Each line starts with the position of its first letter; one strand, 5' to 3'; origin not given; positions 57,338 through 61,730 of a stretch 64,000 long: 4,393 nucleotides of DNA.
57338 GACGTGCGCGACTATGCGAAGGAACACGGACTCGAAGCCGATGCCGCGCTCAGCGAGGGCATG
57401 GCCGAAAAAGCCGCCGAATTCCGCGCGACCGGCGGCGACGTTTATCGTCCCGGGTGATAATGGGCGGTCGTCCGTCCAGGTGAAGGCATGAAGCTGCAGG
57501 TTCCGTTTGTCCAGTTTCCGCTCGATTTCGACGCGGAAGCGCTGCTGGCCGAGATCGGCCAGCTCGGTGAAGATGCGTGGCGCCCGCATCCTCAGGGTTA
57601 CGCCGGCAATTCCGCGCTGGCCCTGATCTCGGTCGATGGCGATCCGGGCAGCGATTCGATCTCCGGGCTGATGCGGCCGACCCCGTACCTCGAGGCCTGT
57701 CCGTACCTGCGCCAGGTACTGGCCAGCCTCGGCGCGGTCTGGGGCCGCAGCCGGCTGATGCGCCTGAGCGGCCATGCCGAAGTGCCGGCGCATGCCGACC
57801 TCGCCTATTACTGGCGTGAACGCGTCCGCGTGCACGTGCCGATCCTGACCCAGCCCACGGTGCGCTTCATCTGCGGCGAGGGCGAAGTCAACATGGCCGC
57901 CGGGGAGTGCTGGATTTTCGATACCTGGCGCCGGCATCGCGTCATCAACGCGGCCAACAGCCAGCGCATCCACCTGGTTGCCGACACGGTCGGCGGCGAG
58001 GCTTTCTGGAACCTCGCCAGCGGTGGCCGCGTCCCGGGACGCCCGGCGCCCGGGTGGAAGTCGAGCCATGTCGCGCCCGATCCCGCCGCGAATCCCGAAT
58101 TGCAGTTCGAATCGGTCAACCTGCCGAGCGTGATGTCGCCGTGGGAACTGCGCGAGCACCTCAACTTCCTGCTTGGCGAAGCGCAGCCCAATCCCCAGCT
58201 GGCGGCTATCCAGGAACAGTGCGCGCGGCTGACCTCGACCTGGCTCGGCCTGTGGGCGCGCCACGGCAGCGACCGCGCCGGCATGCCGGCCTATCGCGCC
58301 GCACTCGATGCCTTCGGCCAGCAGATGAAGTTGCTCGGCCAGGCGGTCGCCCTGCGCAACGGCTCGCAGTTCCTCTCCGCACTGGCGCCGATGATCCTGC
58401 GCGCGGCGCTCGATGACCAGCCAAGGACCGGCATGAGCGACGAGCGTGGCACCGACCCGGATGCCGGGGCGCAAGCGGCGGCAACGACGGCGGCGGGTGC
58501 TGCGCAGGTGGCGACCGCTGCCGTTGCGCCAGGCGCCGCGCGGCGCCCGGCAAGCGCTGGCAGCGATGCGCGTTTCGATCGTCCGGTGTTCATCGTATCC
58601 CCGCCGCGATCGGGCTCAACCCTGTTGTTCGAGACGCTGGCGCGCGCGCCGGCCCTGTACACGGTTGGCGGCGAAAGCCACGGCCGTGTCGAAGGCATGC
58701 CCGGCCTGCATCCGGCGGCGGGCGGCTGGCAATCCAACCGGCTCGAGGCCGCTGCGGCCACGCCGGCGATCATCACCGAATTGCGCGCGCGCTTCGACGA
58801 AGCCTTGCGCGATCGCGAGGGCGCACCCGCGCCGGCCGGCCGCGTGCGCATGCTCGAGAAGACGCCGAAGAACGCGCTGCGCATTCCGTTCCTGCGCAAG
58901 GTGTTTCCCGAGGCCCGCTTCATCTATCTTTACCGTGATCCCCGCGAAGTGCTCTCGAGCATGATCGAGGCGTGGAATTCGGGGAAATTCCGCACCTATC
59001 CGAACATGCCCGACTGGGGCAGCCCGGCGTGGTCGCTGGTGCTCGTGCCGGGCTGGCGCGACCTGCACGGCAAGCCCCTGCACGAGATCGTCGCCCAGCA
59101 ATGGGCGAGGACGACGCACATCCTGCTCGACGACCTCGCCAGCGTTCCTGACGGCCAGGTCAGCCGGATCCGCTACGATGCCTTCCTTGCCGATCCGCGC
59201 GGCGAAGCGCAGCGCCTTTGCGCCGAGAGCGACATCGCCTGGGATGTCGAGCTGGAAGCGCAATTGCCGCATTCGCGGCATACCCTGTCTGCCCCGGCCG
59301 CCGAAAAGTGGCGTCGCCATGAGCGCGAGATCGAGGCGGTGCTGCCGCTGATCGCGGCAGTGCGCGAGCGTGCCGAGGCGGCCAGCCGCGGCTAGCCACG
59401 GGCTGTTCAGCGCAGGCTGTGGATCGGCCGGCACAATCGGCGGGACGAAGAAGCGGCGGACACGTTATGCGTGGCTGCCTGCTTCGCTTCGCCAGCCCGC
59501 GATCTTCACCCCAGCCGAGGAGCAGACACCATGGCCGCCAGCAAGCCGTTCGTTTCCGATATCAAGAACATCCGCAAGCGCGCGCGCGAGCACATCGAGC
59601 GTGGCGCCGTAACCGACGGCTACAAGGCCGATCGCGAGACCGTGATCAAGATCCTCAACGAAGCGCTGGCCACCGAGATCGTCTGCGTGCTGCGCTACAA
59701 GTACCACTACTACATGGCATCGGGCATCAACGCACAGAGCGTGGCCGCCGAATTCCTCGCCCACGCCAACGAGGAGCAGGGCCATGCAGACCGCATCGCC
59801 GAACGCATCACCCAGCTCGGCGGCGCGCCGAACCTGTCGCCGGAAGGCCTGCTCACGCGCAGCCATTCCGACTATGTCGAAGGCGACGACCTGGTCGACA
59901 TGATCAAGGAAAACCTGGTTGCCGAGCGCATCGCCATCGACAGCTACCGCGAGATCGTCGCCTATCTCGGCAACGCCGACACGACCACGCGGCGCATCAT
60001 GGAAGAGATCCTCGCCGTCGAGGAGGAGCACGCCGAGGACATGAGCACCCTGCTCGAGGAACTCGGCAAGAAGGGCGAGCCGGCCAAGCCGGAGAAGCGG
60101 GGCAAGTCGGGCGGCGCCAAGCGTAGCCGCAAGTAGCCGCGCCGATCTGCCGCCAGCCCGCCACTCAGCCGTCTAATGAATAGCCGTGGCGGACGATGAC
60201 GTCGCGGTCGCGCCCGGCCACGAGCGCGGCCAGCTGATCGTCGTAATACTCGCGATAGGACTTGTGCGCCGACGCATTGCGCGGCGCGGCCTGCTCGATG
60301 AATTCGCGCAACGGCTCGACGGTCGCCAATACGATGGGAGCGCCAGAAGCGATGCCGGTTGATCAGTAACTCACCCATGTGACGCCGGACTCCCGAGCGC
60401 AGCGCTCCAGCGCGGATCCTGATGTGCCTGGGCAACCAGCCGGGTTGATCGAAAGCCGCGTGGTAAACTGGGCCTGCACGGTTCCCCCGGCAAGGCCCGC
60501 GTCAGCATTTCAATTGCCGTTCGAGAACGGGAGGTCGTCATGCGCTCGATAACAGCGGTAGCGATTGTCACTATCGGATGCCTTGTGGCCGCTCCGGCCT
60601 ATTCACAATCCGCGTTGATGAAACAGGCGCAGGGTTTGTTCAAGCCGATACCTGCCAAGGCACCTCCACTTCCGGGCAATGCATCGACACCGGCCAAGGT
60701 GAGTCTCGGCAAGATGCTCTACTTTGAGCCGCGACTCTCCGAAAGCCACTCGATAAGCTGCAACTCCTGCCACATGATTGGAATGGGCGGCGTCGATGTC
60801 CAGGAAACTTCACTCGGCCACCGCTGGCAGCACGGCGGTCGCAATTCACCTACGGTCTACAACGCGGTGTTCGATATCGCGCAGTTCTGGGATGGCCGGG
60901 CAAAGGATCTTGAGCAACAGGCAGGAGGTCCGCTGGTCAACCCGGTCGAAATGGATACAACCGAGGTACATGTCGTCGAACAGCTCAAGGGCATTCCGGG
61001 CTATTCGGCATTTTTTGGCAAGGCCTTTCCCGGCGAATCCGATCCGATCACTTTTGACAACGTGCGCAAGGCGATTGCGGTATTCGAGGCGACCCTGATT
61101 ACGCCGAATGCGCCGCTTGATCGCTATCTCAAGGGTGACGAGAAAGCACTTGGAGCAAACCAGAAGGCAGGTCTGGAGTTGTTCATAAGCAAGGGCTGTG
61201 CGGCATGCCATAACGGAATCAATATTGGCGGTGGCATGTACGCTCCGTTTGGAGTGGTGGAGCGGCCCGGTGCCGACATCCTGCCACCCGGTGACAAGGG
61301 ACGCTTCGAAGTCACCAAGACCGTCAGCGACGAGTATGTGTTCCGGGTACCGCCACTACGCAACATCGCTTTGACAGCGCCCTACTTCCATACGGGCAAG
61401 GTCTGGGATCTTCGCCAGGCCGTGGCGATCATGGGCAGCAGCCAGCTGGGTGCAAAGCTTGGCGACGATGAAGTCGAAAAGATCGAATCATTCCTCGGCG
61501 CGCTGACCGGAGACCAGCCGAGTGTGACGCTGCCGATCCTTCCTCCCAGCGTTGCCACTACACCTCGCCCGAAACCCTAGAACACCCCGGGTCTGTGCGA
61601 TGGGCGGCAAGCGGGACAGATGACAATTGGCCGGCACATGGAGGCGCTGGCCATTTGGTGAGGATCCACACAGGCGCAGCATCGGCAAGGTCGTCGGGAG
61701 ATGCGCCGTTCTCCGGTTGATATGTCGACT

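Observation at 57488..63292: Asp/Asn beta-hydroxylase-type cupin paired with a sulfotransferase twice within 6 kb (once fused, once as overlapping genes)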

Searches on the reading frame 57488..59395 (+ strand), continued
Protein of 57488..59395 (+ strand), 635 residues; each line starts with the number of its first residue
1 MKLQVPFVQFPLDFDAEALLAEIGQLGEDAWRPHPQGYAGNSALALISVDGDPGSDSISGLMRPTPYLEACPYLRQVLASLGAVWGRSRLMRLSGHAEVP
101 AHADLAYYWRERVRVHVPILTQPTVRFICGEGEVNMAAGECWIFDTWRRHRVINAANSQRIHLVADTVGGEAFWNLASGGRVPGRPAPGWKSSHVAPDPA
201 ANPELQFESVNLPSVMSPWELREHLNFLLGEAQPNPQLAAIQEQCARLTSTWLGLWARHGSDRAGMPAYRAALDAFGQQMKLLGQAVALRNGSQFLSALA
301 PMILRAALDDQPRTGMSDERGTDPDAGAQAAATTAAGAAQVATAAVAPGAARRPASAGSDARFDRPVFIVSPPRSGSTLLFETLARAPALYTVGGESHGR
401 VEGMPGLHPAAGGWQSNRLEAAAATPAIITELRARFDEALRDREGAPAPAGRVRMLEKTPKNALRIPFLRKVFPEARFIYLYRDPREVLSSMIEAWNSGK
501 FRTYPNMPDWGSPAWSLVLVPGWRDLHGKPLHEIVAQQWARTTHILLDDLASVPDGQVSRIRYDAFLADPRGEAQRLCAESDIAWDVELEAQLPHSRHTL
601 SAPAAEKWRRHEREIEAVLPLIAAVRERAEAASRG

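Call 39: find_related_loci(query=A2, collection=genome_contigs, flank=10000)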
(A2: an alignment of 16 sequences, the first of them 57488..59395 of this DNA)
Query A2 (635 aa) in genome_contigs; peptide patterns used: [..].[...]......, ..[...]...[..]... (x = any residue, [..] = any of these).
599 stretches matched a pattern (row limit reached: there are more); 589 encode a relative of the query (tblastn E <= 1e-3); the best 80 are kept; 80 distinct loci.
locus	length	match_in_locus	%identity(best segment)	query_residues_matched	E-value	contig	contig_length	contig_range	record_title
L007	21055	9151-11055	96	1-635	0e+0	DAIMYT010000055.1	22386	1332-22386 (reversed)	MAG TPA_asm: Dokdonella sp. isolate CTOTU2284 NODE_1060_length_22386_cov_4.957593, whole genome shotgun sequence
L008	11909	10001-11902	77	1-635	0e+0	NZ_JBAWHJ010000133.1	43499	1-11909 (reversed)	MAG: Dokdonella sp. isolate MFD05384_ilm_asm_bin29 k127_12085, whole genome shotgun sequence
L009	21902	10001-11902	76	1-635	0e+0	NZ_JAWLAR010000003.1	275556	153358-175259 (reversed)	MAG: Dokdonella sp. isolate ABC1.9 ABC1.9.fa-3, whole genome shotgun sequence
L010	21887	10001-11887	75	1-634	0e+0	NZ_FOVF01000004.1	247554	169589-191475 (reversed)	Dokdonella immobilis strain CGMCC 1.7659, whole genome shotgun sequence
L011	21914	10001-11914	71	1-634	0e+0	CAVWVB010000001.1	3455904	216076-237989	MAG: uncultured Gammaproteobacteria bacterium isolate MFD05442.bin.1.13 genome assembly, contig: contig_21163, whole gen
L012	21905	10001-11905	68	1-635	0e+0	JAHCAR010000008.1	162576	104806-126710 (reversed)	MAG: Dokdonella sp. isolate ACE_PRO72 PRO72_8, whole genome shotgun sequence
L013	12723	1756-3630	65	1-634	0e+0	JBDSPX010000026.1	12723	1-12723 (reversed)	MAG: Dokdonella sp. isolate cluster1_bin.473 k127_5606573, whole genome shotgun sequence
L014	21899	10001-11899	67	1-634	0e+0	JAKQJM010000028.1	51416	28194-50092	MAG: Pseudomonadota bacterium isolate USDV_maxbin.051 k141_135019, whole genome shotgun sequence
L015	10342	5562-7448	64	1-634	0e+0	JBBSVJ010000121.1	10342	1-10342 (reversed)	MAG: Lysobacterales bacterium isolate SVL2_sbin.7 SVL2_sbin.7_k141_794582_length_10342_cov_11.9502, whole genome shotgun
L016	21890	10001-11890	64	1-635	0e+0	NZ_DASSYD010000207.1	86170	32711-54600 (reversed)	MAG: Dokdonella sp. isolate SMAG_U667 k141_1061536, whole genome shotgun sequence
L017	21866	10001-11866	65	1-631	0e+0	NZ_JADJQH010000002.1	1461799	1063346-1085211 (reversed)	MAG: Dokdonella sp. isolate Fred_18-Q3-R57-64_MAXAC.209 tig00350925-10-14617120, whole genome shotgun sequence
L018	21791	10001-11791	62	1-622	0e+0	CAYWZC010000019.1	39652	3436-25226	MAG TPA_asm: uncultured Rhodanobacteraceae bacterium isolate SRP263527_co2_240 genome assembly, contig: NODE_745_length_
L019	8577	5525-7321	60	1-622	0e+0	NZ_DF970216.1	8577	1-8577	Mizugakiibacter sediminis strain skMP5, whole genome shotgun sequence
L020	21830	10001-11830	59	1-630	0e+0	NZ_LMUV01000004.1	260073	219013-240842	Rhodanobacter sp. L36 NODE_4_length_259975_cov_9.308214, whole genome shotgun sequence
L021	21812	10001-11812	58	1-630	0e+0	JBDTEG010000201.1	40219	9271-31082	MAG: Rhodanobacter sp. isolate cluster2_bin.198 k127_548271, whole genome shotgun sequence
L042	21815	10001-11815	57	1-630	0e+0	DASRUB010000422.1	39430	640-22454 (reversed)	MAG TPA_asm: Rhodanobacter sp. isolate SMAG_U7739 k141_524101, whole genome shotgun sequence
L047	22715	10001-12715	56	1-634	0e+0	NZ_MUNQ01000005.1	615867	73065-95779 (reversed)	Rhodanobacter sp. C05 NODE_1_length_615867_cov_14.1301_ID_1, whole genome shotgun sequence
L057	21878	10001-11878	57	1-630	0e+0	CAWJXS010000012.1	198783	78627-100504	MAG: uncultured Gammaproteobacteria bacterium isolate MFD03899.bin.3.229 genome assembly, contig: contig_39324, whole ge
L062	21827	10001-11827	54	1-627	0e+0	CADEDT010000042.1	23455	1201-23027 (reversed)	MAG: uncultured Caulobacteraceae bacterium isolate Caulobacteraceae sp. RBC028 genome assembly, contig: MAG028_42, whole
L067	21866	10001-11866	56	1-630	0e+0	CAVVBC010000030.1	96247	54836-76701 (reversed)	MAG: uncultured Gammaproteobacteria bacterium isolate MFD09730.bin.3.255 genome assembly, contig: contig_48627, whole ge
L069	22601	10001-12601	56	1-630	0e+0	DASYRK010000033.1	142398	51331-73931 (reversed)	MAG TPA_asm: Steroidobacteraceae bacterium isolate SMAG_U4509 k141_2129783, whole genome shotgun sequence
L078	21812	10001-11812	56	1-631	0e+0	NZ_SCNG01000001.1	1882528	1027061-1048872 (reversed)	Rudaea sp. 3F27F6 NODE_1_length_1882528_cov_16.670124, whole genome shotgun sequence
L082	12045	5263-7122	54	1-630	0e+0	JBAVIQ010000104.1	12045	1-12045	MAG: Steroidobacteraceae bacterium isolate MFD04666_ilm_asm_bin11 k127_80082, whole genome shotgun sequence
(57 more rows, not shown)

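Call 71: search_protein_families(library=pfam, proteins=[L067:8770-9846:-, L047:14372-16012:-, L082:1886-3337:+, L042:13598-14473:-, L078:11861-12925:+, L062:8078-9331:+], max_evalue=0.001)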
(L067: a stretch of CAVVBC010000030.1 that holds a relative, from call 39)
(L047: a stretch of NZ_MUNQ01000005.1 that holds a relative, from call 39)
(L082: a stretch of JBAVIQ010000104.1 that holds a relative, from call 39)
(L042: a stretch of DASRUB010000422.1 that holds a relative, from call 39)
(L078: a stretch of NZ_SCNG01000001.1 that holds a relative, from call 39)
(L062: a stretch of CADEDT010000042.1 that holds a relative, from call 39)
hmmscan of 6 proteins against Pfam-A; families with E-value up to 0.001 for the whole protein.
L067:8770-9846:- (358 aa): 0 families

L047:14372-16012:- (546 aa): 6 families
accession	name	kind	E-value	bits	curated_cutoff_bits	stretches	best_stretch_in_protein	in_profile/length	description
PF13469.12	Sulfotransfer_3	-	1e-35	124.4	27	1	320-496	1-213/216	Sulfotransferase family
PF00685.33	Sulfotransfer_1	-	4.6e-15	56.2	22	1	320-496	3-182/255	Sulfotransferase domain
PF14559.12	TPR_19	-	3e-10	40.7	25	2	56-114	3-61/68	Tetratricopeptide repeat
PF13428.12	TPR_14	-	7.9e-06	26.5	23.5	0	46-85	3-42/44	Tetratricopeptide repeat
PF23914.1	TPR_CcmH_CycH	-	2.1e-05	24.8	42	1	44-138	50-147/158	Cytochrome c-type biogenesis protein H TPR domain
PF13432.12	TPR_16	-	3.2e-05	24.7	32.7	1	84-136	3-55/65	Tetratricopeptide repeat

L082:1886-3337:+ (483 aa): 1 family
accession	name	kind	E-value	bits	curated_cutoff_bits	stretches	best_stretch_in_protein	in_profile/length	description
PF05118.21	Asp_Arg_Hydrox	-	6.9e-43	146.6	22.6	1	289-454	1-157/157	Aspartyl/Asparaginyl beta-hydroxylase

L042:13598-14473:- (291 aa): 2 families
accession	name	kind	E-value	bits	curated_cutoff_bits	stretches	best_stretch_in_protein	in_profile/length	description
PF13640.12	2OG-FeII_Oxy_3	-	2.6e-14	54.4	27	1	185-285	1-98/98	2OG-Fe(II) oxygenase superfamily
PF03171.26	2OG-FeII_Oxy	-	0.00018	22.2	23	1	183-285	2-100/101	2OG-Fe(II) oxygenase superfamily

L078:11861-12925:+ (354 aa): 1 family
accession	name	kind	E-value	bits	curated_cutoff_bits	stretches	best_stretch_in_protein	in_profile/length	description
PF10095.14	DUF2333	-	2.2e-138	461.2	22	1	34-354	9-330/330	Uncharacterized protein conserved in bacteria (DUF2333)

L062:8078-9331:+ (417 aa): 6 families
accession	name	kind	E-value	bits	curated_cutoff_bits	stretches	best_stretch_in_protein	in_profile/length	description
PF20239.3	DUF6596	-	1.3e-33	115.8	27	1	183-283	1-102/102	Family of unknown function (DUF6596)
PF04542.20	Sigma70_r2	-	8.9e-12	45.1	24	1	15-77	6-70/71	Sigma-70 region 2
PF08281.18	Sigma70_r4_2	-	3.5e-08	33.4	25.7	1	115-164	4-53/54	Sigma-70, region 4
PF07719.23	TPR_2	-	0.00016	22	27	1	365-394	3-32/34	Tetratricopeptide repeat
PF13432.12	TPR_16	-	0.00034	21.5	32.7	0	369-399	3-31/65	Tetratricopeptide repeat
PF13181.12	TPR_8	-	0.00083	19.8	25.7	0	368-394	6-32/34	Tetratricopeptide repeat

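Call 72: search_protein_families(library=ncbifam, proteins=[L067:8770-9846:-, L082:1886-3337:+], max_evalue=0.01)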
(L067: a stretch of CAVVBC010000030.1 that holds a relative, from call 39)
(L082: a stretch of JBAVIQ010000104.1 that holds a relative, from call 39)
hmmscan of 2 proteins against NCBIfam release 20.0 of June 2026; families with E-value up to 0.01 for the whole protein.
L067:8770-9846:- (358 aa): 0 families

L082:1886-3337:+ (483 aa): 5 families
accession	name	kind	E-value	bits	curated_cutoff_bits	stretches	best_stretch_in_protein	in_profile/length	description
NF052565.1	OrnLipAcylHsRhiz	equivalog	3.4e-21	75.6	450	1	270-459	40-218/259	ornithine lipid ester-linked acyl 2-hydroxylase OlsC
NF033391.2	lipid_A_LpxO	equivalog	1.6e-11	43.8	500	1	337-454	110-221/297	lipid A hydroxylase LpxO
TIGR02917.1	PEP_TPR_lipo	equivalog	5.2e-08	31.2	312.2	1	74-197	443-566/899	XrtA/PEP-CTERM system TPR-repeat protein PrsT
TIGR02521.1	type_IV_pilW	equivalog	0.0004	20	154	1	86-163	21-98/234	type IV pilus biogenesis/stability protein PilW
NF033920.0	C39_PA2778_fam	equivalog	0.0042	16.5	150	1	105-160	199-254/255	PA2778 family cysteine peptidase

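Call 83: search_protein_families(library=pfam, proteins=[L057:7749-8414:+, L069:6925-8184:-, L057:4751-5362:-, L057:14579-15721:+], max_evalue=0.001)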
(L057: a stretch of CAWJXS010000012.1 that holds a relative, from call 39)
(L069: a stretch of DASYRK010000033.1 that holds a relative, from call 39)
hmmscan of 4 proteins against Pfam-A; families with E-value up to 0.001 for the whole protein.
L057:7749-8414:+ (221 aa): 1 family
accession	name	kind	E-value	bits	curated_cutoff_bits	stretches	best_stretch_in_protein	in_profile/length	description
PF13640.12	2OG-FeII_Oxy_3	-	4.4e-11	44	27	1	82-172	3-97/98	2OG-Fe(II) oxygenase superfamily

L069:6925-8184:- (419 aa): 2 families
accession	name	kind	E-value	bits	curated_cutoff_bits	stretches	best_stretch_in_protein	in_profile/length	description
PF08007.18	JmjC_2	-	5.3e-25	87.8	22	1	132-256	8-123/127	JmjC domain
PF13621.12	Cupin_8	-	9.5e-07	29.4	27.4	1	150-241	131-235/252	Cupin-like domain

L057:4751-5362:- (203 aa): 0 families

L057:14579-15721:+ (380 aa): 4 families
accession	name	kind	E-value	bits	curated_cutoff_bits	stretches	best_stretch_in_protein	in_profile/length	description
PF13650.11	Asp_protease_2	-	1.3e-25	90.4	24.3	2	102-191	2-89/90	Aspartyl protease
PF13975.11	gag-asp_proteas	-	9.5e-22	77.8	28.2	2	102-195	2-92/92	gag-polyprotein putative aspartyl protease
PF00077.25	RVP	-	0.00037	21.2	20.7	0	101-198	7-98/101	Retroviral aspartyl protease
PF09668.16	Asp_protease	-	0.00054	20.5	26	0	99-200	10-108/109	Aspartyl protease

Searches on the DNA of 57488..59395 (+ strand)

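Call 51: search_rna_families(sources=[L020, L021, L024, L032, L042, L050], threshold=gathering)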
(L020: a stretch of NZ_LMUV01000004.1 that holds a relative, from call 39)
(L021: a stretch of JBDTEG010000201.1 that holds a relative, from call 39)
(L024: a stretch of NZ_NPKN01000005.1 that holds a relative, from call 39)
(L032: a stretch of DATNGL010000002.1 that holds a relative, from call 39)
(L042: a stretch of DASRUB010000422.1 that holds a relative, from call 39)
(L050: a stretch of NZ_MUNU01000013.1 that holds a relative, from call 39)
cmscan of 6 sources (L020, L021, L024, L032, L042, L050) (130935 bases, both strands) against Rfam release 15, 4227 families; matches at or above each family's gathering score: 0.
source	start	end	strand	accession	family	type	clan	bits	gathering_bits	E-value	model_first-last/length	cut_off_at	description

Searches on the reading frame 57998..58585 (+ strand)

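Call 5: search_protein_families(library=pfam, proteins=[window:57998-58585:+], max_evalue=10)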
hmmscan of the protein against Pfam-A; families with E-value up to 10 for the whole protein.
window:57998-58585:+ (196 aa): 1 family
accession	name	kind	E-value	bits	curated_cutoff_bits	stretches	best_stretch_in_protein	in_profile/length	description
PF21823.1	MUCL1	-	0.34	11.5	35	1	132-183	17-66/85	Mucin-like protein 1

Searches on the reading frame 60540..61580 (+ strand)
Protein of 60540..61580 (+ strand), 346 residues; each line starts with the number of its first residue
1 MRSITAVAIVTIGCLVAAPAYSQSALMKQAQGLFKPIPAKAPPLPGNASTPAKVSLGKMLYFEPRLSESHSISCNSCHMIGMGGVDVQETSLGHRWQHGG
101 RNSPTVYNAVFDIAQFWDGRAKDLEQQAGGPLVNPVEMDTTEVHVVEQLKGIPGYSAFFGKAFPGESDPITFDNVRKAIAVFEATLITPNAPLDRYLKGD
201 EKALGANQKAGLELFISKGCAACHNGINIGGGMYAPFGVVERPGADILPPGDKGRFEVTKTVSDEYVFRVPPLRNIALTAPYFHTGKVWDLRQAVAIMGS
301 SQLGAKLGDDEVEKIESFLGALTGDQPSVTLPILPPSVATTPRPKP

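Call 3: search_protein_families(library=pfam, proteins=[window:60540-61580:+], max_evalue=0.01)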
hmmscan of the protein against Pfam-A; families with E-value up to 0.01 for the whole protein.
window:60540-61580:+ (346 aa): 3 families
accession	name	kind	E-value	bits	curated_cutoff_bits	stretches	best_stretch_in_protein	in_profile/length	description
PF03150.19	CCP_MauG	-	8.9e-55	185.9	25.6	1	51-202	1-149/149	Di-haem cytochrome c peroxidase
PF00034.26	Cytochrom_C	-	1.5e-06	29.9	21.3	1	209-320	2-87/90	Cytochrome c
PF21419.2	RoxA-like_Cyt-c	-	0.0064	16.5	26.7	0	270-291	4-25/39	RoxA-like, cytochrome c-like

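Call 4: search_protein_families(library=ncbifam, proteins=[window:60540-61580:+], max_evalue=0.01)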
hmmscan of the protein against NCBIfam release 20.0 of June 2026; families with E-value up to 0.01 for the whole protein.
window:60540-61580:+ (346 aa): 3 families
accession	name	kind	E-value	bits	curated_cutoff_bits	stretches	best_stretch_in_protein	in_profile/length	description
TIGR04039.1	MXAN_0977_Heme2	hypoth_equivalog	8e-52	176.4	362.85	1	47-297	5-274/336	MbnH family di-heme enzyme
TIGR03791.1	TTQ_mauG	equivalog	2.6e-49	168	443.85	1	50-295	2-241/291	tryptophan tryptophylquinone biosynthesis enzyme MauG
TIGR03981.2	SAM_quin_mod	hypoth_equivalog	1.7e-27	96.3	340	2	168-296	225-356/411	His-Xaa-Ser system-associated MauG-like protein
